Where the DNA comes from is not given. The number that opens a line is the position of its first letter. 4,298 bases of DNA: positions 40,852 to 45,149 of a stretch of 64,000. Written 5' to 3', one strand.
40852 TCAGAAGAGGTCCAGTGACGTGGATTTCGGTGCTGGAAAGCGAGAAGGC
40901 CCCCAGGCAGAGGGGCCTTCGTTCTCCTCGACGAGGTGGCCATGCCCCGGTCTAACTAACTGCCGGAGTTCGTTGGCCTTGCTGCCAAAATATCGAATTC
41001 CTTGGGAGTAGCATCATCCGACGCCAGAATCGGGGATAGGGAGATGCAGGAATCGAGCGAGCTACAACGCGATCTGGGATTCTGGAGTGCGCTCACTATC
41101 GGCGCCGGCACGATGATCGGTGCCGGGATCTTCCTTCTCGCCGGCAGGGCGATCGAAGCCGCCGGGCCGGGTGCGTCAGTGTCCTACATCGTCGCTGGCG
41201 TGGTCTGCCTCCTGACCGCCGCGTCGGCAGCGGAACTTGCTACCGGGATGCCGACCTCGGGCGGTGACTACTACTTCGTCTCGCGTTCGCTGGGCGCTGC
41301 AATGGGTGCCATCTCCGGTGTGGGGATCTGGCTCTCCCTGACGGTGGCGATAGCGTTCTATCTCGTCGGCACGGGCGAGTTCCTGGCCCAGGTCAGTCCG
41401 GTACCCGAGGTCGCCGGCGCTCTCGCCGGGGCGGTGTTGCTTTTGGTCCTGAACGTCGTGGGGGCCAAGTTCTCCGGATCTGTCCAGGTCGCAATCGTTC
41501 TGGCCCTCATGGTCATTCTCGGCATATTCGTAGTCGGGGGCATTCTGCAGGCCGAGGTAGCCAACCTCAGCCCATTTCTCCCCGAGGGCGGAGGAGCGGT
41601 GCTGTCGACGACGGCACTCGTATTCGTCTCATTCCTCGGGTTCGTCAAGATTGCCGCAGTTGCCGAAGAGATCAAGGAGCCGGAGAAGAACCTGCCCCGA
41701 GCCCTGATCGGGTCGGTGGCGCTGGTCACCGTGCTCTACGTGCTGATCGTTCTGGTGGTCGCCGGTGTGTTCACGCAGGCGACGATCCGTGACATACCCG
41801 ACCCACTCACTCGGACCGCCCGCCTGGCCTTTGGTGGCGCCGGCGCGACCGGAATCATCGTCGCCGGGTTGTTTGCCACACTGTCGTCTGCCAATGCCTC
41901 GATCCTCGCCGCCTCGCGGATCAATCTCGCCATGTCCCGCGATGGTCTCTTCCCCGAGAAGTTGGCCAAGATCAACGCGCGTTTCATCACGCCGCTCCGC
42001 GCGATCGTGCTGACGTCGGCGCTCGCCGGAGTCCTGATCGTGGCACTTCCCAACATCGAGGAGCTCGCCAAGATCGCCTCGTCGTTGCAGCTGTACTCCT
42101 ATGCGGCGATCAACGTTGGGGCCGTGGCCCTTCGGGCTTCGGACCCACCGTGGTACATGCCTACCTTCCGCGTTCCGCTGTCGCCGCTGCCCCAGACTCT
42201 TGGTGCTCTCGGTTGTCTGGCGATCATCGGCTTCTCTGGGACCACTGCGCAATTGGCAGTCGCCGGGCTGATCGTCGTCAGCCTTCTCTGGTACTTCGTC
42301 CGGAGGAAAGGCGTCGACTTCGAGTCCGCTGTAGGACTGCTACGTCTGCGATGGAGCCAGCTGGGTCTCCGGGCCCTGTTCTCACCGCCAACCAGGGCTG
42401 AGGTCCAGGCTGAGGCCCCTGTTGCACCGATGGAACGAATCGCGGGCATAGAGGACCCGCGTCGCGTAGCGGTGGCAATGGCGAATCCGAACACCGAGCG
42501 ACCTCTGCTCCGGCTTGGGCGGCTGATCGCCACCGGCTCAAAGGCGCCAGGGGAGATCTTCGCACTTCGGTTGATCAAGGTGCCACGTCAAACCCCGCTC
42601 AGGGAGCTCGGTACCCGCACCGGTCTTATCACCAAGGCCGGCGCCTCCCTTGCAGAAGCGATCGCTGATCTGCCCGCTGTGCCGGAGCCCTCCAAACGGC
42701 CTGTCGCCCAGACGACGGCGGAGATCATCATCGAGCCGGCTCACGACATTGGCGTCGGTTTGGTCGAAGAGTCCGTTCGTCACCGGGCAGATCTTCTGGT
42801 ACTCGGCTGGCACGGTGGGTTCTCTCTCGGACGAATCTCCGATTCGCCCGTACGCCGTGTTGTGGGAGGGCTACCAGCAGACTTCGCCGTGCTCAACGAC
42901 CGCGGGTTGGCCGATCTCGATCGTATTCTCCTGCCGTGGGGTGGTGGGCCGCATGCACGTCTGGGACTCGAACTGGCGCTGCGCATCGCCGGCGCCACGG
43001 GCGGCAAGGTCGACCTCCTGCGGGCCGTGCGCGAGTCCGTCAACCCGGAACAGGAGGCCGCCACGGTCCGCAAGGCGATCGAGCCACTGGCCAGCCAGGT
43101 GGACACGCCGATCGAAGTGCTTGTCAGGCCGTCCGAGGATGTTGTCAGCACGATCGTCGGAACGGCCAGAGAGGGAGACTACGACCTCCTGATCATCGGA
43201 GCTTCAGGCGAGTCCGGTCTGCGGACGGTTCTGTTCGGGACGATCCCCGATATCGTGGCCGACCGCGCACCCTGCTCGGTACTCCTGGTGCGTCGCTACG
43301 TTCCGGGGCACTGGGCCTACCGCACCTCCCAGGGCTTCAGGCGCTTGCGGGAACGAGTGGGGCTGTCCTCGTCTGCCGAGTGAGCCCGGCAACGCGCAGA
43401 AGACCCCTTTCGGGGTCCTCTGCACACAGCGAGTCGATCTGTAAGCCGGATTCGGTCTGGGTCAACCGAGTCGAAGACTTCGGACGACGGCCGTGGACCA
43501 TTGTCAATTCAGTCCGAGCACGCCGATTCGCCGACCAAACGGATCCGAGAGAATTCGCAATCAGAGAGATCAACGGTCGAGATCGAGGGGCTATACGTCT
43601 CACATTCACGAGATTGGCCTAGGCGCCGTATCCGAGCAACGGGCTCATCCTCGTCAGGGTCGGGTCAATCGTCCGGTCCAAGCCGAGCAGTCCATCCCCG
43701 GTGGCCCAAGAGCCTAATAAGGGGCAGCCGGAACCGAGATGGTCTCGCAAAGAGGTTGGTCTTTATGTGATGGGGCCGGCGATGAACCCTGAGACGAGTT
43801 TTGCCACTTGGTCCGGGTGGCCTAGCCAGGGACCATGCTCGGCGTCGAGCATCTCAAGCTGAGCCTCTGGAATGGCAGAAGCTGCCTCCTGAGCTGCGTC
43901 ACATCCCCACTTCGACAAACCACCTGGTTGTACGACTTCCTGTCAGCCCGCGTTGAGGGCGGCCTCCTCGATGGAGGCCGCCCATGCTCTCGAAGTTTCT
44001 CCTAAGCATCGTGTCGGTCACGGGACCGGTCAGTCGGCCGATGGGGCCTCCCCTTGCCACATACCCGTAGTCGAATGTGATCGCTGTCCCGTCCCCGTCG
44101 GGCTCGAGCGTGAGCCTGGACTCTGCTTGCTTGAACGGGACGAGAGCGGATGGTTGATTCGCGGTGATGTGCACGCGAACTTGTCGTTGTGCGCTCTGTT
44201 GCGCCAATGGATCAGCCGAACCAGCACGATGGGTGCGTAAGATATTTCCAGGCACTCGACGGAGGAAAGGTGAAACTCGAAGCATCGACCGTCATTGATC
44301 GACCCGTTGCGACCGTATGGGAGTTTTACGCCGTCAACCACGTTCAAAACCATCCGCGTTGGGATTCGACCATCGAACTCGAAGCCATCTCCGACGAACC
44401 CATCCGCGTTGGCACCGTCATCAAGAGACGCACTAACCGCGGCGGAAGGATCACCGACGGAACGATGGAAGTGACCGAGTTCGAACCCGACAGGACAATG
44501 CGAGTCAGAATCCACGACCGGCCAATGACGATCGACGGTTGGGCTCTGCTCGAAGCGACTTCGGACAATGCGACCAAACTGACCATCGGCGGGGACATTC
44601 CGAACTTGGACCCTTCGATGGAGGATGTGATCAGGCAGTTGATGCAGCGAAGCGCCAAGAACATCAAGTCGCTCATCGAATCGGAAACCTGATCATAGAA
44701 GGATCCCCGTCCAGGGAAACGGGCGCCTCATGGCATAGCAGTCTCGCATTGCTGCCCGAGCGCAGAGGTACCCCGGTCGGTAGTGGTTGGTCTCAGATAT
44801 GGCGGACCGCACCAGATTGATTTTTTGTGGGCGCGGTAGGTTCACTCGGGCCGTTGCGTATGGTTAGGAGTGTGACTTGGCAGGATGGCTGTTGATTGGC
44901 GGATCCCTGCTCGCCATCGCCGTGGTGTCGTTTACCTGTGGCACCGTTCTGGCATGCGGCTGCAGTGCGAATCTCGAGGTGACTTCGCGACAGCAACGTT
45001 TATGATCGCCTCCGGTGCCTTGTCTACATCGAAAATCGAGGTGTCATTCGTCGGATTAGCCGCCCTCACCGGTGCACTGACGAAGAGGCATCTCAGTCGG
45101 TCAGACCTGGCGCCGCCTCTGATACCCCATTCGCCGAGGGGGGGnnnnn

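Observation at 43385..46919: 69-bp direct repeats made of the rnpB 3' end bracket a 3.4-kb integrase-less island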

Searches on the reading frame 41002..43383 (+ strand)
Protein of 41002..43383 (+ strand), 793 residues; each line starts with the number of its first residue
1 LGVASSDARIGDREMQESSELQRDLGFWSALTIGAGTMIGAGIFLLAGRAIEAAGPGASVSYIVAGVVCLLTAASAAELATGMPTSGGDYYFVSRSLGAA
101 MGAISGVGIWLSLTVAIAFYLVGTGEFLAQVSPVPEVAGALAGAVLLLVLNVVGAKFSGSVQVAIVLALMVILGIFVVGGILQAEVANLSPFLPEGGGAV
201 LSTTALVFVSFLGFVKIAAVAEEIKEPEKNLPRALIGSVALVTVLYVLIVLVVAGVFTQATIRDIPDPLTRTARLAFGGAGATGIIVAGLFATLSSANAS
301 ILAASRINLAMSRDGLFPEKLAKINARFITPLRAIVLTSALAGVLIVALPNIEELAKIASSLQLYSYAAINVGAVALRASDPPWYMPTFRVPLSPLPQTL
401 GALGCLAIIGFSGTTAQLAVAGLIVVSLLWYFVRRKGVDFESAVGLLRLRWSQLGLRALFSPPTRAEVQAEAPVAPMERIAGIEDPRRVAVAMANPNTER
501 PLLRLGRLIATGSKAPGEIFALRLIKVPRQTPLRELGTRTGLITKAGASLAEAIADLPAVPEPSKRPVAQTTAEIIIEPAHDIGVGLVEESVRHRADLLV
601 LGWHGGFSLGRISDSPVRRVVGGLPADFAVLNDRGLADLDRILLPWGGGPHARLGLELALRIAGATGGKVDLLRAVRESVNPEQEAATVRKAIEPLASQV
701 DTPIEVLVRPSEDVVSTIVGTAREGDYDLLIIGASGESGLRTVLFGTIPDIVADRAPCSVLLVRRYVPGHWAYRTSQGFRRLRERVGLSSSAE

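Call 6: search_protein_families(library=pfam, proteins=[window:41002-43383:+], max_evalue=0.01)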
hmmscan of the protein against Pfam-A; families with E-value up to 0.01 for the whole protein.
window:41002-43383:+ (793 aa): 5 families
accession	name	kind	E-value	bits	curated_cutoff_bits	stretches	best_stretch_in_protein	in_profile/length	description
PF00324.27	AA_permease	-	2.7e-42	145.5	24.6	1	31-371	3-367/470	Amino acid permease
PF13520.12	AA_permease_2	-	2.8e-40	139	27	1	25-411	1-403/427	Amino acid permease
PF00582.32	Usp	-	4.4e-18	66.6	24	1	640-764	3-141/141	Universal stress protein family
PF03845.19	Spore_permease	-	5.9e-08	32.4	23.4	1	35-260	12-237/321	Spore germination protein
PF03222.19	Trp_Tyr_perm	-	3.5e-07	30.1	22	1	27-265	5-250/393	Tryptophan/tyrosine permease family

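Call 9: find_related_loci(query=window:41002-43383:+, collection=genome_contigs, flank=10000)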
Query window:41002-43383:+ (793 aa) in genome_contigs; peptide patterns used: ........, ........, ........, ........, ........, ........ (x = any residue, [..] = any of these).
267 stretches matched a pattern; 104 encode a relative of the query (tblastn E <= 1e-3); the best 80 are kept; 80 distinct loci.
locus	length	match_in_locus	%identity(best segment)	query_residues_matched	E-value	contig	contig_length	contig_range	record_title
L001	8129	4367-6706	85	15-793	0e+0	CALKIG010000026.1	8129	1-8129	MAG TPA_asm: uncultured actinobacterium isolate SRR7515930_bin.12_CONCOCT_v1.1_MAG genome assembly, contig: ERZ869936.36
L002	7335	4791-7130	77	15-793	0e+0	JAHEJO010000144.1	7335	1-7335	MAG: Acidimicrobiales bacterium isolate Ww552 NODE_36932_length_7335_cov_4.087192, whole genome shotgun sequence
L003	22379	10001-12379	76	2-793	0e+0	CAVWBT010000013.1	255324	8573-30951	MAG: uncultured bacterium isolate MFD09779.bin.1.133 genome assembly, contig: contig_79426, whole genome shotgun sequenc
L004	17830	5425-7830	53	2-793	0e+0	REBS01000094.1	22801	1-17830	MAG: Gemmatimonadales bacterium isolate LCM1.Bin31 NODE_2164_length_22801_cov_7.0652, whole genome shotgun sequence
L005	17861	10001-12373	55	14-791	0e+0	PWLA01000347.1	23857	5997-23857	MAG: Gemmatimonadetes bacterium isolate CSSed10_216R1 CS-Sed10-C3421, whole genome shotgun sequence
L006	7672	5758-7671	55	14-642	0e+0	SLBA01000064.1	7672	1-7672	MAG: Gemmatimonadetes bacterium isolate CSSed162cmB_429 CSSed16-2cmB-42194, whole genome shotgun sequence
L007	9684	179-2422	31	20-766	2e-98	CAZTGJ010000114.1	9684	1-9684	MAG TPA_asm: uncultured Thermoplasmata archaeon isolate SRP077602_co5_212 genome assembly, contig: NODE_29687_length_968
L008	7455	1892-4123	33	13-766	6e-93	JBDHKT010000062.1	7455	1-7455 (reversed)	MAG: Gemmatimonadota bacterium isolate BHB10-38_Bin_32 BHB10-38_Bin_32_scaffold_56663, whole genome shotgun sequence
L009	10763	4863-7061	33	23-766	3e-92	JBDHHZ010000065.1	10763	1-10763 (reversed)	MAG: Gemmatimonadota bacterium isolate M8-62_Bin_385 M8-62_Bin_385_scaffold_28417, whole genome shotgun sequence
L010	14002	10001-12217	32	18-766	3e-91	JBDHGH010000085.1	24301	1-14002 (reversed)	MAG: Gemmatimonadota bacterium isolate M8-58_Bin_422 M8-58_Bin_422_scaffold_18866, whole genome shotgun sequence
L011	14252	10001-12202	32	23-766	9e-91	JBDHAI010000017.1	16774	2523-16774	MAG: Gemmatimonadota bacterium isolate M3-44_Bin_197 M3-44_Bin_197_scaffold_13307, whole genome shotgun sequence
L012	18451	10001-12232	33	13-766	9e-91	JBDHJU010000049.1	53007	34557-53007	MAG: Gemmatimonadota bacterium isolate BHB10-26_Bin_323 BHB10-26_Bin_323_scaffold_6140, whole genome shotgun sequence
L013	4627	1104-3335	34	13-766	6e-91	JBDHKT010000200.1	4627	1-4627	MAG: Gemmatimonadota bacterium isolate BHB10-38_Bin_32 BHB10-38_Bin_32_scaffold_123378, whole genome shotgun sequence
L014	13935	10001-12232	33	15-766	4e-90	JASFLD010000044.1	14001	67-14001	MAG: Gemmatimonadales bacterium isolate D0817M02metaG_sub_Bin_188 D0817M02metaG_FD_scaffold_1405_c1, whole genome shotgu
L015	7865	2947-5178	34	13-766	6e-90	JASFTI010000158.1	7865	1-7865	MAG: Gemmatimonadales bacterium isolate D1103U20metaG_Bin_262 D1103U20metaG_FD_scaffold_3312_c1, whole genome shotgun se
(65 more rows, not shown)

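Call 34: find_homologous_proteins(query=window:41002-43383:+, max_evalue=1e-100)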
Query window:41002-43383:+ (793 aa): 752 proteins with E <= 1e-100 among 8000 candidates; the best 120 are listed.
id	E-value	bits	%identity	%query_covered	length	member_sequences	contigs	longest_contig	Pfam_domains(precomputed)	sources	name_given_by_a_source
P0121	0.0e+0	1638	100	98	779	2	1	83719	PF13520.13,PF00324.28,PF03845.20,PF03222.20,PF00582.33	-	-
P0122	0.0e+0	1424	86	98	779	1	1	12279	PF13520.13,PF00324.28,PF03845.20,PF03222.20,PF00582.33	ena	-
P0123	0.0e+0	1421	85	98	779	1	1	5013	PF13520.13,PF00324.28,PF03845.20,PF00582.33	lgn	-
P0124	0.0e+0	1416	86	98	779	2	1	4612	PF13520.13,PF00324.28,PF03845.20,PF03222.20,PF00582.33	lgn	-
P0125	0.0e+0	1415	86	98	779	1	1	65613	PF13520.13,PF00324.28,PF03845.20,PF03222.20,PF00582.33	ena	-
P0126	0.0e+0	1412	85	98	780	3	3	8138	PF13520.13,PF00324.28,PF03845.20,PF03222.20,PF00582.33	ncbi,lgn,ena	-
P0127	0.0e+0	1373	84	98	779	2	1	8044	PF13520.13,PF00324.28,PF03845.20,PF03222.20,PF00582.33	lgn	-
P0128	0.0e+0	1302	79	98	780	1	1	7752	PF13520.13,PF00324.28,PF03845.20,PF03222.20,PF00582.33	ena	-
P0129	0.0e+0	1301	79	98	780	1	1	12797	PF13520.13,PF00324.28,PF03845.20,PF03222.20,PF00582.33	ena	-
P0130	0.0e+0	1298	78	98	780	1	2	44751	PF13520.13,PF00324.28,PF03845.20,PF03222.20,PF00582.33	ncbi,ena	-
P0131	0.0e+0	1293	78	98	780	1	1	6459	PF13520.13,PF00324.28,PF03845.20,PF03222.20,PF00582.33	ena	-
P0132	0.0e+0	1283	78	98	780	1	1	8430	PF13520.13,PF00324.28,PF03845.20,PF03222.20,PF00582.33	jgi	jgi:amino acid transporter/nucleotide-binding universal stress UspA family protein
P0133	0.0e+0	1279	77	98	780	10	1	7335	PF13520.13,PF00324.28,PF03845.20,PF03222.20,PF00582.33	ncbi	-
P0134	0.0e+0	1278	78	98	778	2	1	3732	PF13520.13,PF00324.28,PF03845.20,PF00582.33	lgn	-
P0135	0.0e+0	1275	78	98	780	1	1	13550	PF13520.13,PF00324.28,PF03845.20,PF03222.20,PF00582.33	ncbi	-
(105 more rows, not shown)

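Call 35: find_encoding_contigs(protein=P0125, flank=10000, max_places=2)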
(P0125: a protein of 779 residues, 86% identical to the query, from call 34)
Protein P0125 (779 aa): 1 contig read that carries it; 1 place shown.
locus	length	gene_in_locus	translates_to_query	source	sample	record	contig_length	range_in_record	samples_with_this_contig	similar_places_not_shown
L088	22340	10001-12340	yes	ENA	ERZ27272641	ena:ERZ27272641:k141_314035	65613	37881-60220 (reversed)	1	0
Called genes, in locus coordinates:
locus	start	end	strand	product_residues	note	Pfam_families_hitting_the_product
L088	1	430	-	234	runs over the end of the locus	PF00106:adh_short, PF08659:KR (weak), PF13460:NAD_binding_10 (weak), PF13561:adh_short_C2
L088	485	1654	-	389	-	PF13660:DUF4147, PF05161:MOFRL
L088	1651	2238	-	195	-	PF01983:CofC, PF12804:NTP_transf_3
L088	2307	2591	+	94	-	PF04248:NTP_transf_9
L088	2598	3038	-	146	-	PF00582:Usp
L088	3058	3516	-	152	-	PF04608:PgpA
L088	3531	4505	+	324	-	PF01063:Aminotran_4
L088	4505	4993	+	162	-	-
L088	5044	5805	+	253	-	PF10370:Rv2993c-like_N, PF01557:FAA_hydrolase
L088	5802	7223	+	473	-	PF00749:tRNA-synt_1c, PF19269:Anticodon_2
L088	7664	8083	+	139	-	PF13473:Cupredoxin_1, PF06525:SoxE, PF00127:Copper-bind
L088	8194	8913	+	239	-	-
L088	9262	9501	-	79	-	-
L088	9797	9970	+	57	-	-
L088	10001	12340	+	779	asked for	PF00324:AA_permease, PF03222:Trp_Tyr_perm (weak), PF03845:Spore_permease (weak), PF13520:AA_permease_2, PF00582:Usp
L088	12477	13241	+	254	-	-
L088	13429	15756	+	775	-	PF14872:GHL5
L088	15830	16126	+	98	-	PF13239:2TM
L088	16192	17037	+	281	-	PF00754:F5_F8_type_C, PF22633:F5_F8_type_C_2 (weak)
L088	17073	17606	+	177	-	PF02600:DsbB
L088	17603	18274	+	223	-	PF00578:AhpC-TSA (weak)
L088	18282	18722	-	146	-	PF02502:LacAB_rpiB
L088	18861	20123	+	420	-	PF00275:EPSP_synthase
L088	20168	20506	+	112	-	PF01106:NifU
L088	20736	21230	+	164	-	PF03308:MeaB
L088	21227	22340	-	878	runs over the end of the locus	PF01326:PPDK_N, PF00391:PEP-utilizers, PF02896:PEP-utilizers_C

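Call 36: find_encoding_contigs(protein=P0122, flank=10000, max_places=2)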
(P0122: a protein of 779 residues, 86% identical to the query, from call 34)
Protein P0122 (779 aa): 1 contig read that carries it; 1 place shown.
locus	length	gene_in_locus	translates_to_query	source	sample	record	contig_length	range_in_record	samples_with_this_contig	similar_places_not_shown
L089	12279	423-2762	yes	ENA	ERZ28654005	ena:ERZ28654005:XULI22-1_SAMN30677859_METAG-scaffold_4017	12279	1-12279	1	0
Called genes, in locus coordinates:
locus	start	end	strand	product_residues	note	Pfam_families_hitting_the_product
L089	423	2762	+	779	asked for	PF00324:AA_permease, PF03222:Trp_Tyr_perm (weak), PF03845:Spore_permease, PF13520:AA_permease_2, PF00582:Usp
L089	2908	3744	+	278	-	PF00754:F5_F8_type_C, PF22633:F5_F8_type_C_2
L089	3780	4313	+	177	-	PF02600:DsbB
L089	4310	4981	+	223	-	PF00578:AhpC-TSA (weak), PF08534:Redoxin (weak)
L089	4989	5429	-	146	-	PF02502:LacAB_rpiB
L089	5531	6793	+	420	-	PF00275:EPSP_synthase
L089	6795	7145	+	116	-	PF01106:NifU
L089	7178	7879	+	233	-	PF03308:MeaB, PF02492:cobW, PF03029:ATP_bind_1 (faint)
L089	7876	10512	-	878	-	PF01326:PPDK_N, PF00391:PEP-utilizers, PF02896:PEP-utilizers_C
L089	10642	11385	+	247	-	PF00561:Abhydrolase_1 (weak), PF12697:Abhydrolase_6, PF12146:Hydrolase_4 (faint)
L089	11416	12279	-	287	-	?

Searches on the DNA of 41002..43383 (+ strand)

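Call 10: search_rna_families(sources=[L001, L002, L003], threshold=gathering)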
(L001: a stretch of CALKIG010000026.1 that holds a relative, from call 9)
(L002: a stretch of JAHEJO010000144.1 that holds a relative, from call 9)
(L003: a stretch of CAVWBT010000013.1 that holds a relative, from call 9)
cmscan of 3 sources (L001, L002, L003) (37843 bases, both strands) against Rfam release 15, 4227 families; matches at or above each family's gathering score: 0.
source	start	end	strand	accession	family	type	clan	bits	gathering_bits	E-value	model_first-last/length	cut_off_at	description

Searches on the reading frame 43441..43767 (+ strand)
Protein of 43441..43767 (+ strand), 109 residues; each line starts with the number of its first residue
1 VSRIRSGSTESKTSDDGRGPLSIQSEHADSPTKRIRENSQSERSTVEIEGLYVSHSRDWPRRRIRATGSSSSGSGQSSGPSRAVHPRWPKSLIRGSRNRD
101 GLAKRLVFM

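Call 71: search_protein_families(library=pfam, proteins=[window:43441-43767:+, window:43445-43714:+], max_evalue=1)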
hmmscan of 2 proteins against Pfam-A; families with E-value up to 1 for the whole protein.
seq(109 aa): 0 families

seq(90 aa): 0 families

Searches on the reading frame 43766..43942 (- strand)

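Call 71: search_protein_families(library=pfam, proteins=[window:43766-43942:-], max_evalue=1)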
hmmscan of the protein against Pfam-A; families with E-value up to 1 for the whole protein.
seq(59 aa): 1 family
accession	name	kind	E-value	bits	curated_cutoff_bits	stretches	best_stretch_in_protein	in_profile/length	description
PF12740.14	PETase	-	0.24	11.2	28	1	18-58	4-44/263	PET hydrolase-like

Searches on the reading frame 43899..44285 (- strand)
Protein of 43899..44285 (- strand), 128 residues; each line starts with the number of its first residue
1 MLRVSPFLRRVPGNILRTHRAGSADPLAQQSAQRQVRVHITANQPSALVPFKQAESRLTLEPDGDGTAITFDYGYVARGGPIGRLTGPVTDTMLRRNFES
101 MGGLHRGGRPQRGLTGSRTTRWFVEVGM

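Call 6: search_protein_families(library=pfam, proteins=[window:43899-44285:-], max_evalue=0.01)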
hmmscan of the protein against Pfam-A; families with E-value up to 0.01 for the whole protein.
window:43899-44285:- (128 aa): 1 family
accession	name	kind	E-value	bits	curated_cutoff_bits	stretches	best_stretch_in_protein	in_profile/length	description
PF10604.15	Polyketide_cyc2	-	7.7e-05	23.5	27.4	1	37-99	74-131/142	Polyketide cyclase / dehydrase and lipid transport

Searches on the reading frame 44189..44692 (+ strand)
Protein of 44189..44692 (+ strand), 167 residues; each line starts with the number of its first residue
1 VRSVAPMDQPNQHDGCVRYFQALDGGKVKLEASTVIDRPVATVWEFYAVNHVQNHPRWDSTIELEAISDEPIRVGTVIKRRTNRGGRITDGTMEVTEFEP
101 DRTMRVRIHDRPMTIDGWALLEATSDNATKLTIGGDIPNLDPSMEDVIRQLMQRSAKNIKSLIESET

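Call 6: search_protein_families(library=pfam, proteins=[window:44189-44692:+], max_evalue=0.01)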
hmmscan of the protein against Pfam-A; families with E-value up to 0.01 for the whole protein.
window:44189-44692:+ (167 aa): 1 family
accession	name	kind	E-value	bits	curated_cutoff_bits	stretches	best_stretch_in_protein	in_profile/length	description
PF10604.15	Polyketide_cyc2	-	3.6e-09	37.5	27.4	1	28-164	2-142/142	Polyketide cyclase / dehydrase and lipid transport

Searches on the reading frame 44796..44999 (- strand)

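Call 71: search_protein_families(library=pfam, proteins=[window:44796-44999:-], max_evalue=1)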
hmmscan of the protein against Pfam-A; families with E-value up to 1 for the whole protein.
seq(68 aa): 1 family
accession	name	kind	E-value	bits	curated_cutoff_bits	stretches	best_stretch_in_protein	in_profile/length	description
PF08186.16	Wound_ind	-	0.11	13.4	25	1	3-35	9-38/44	Wound-inducible basic protein family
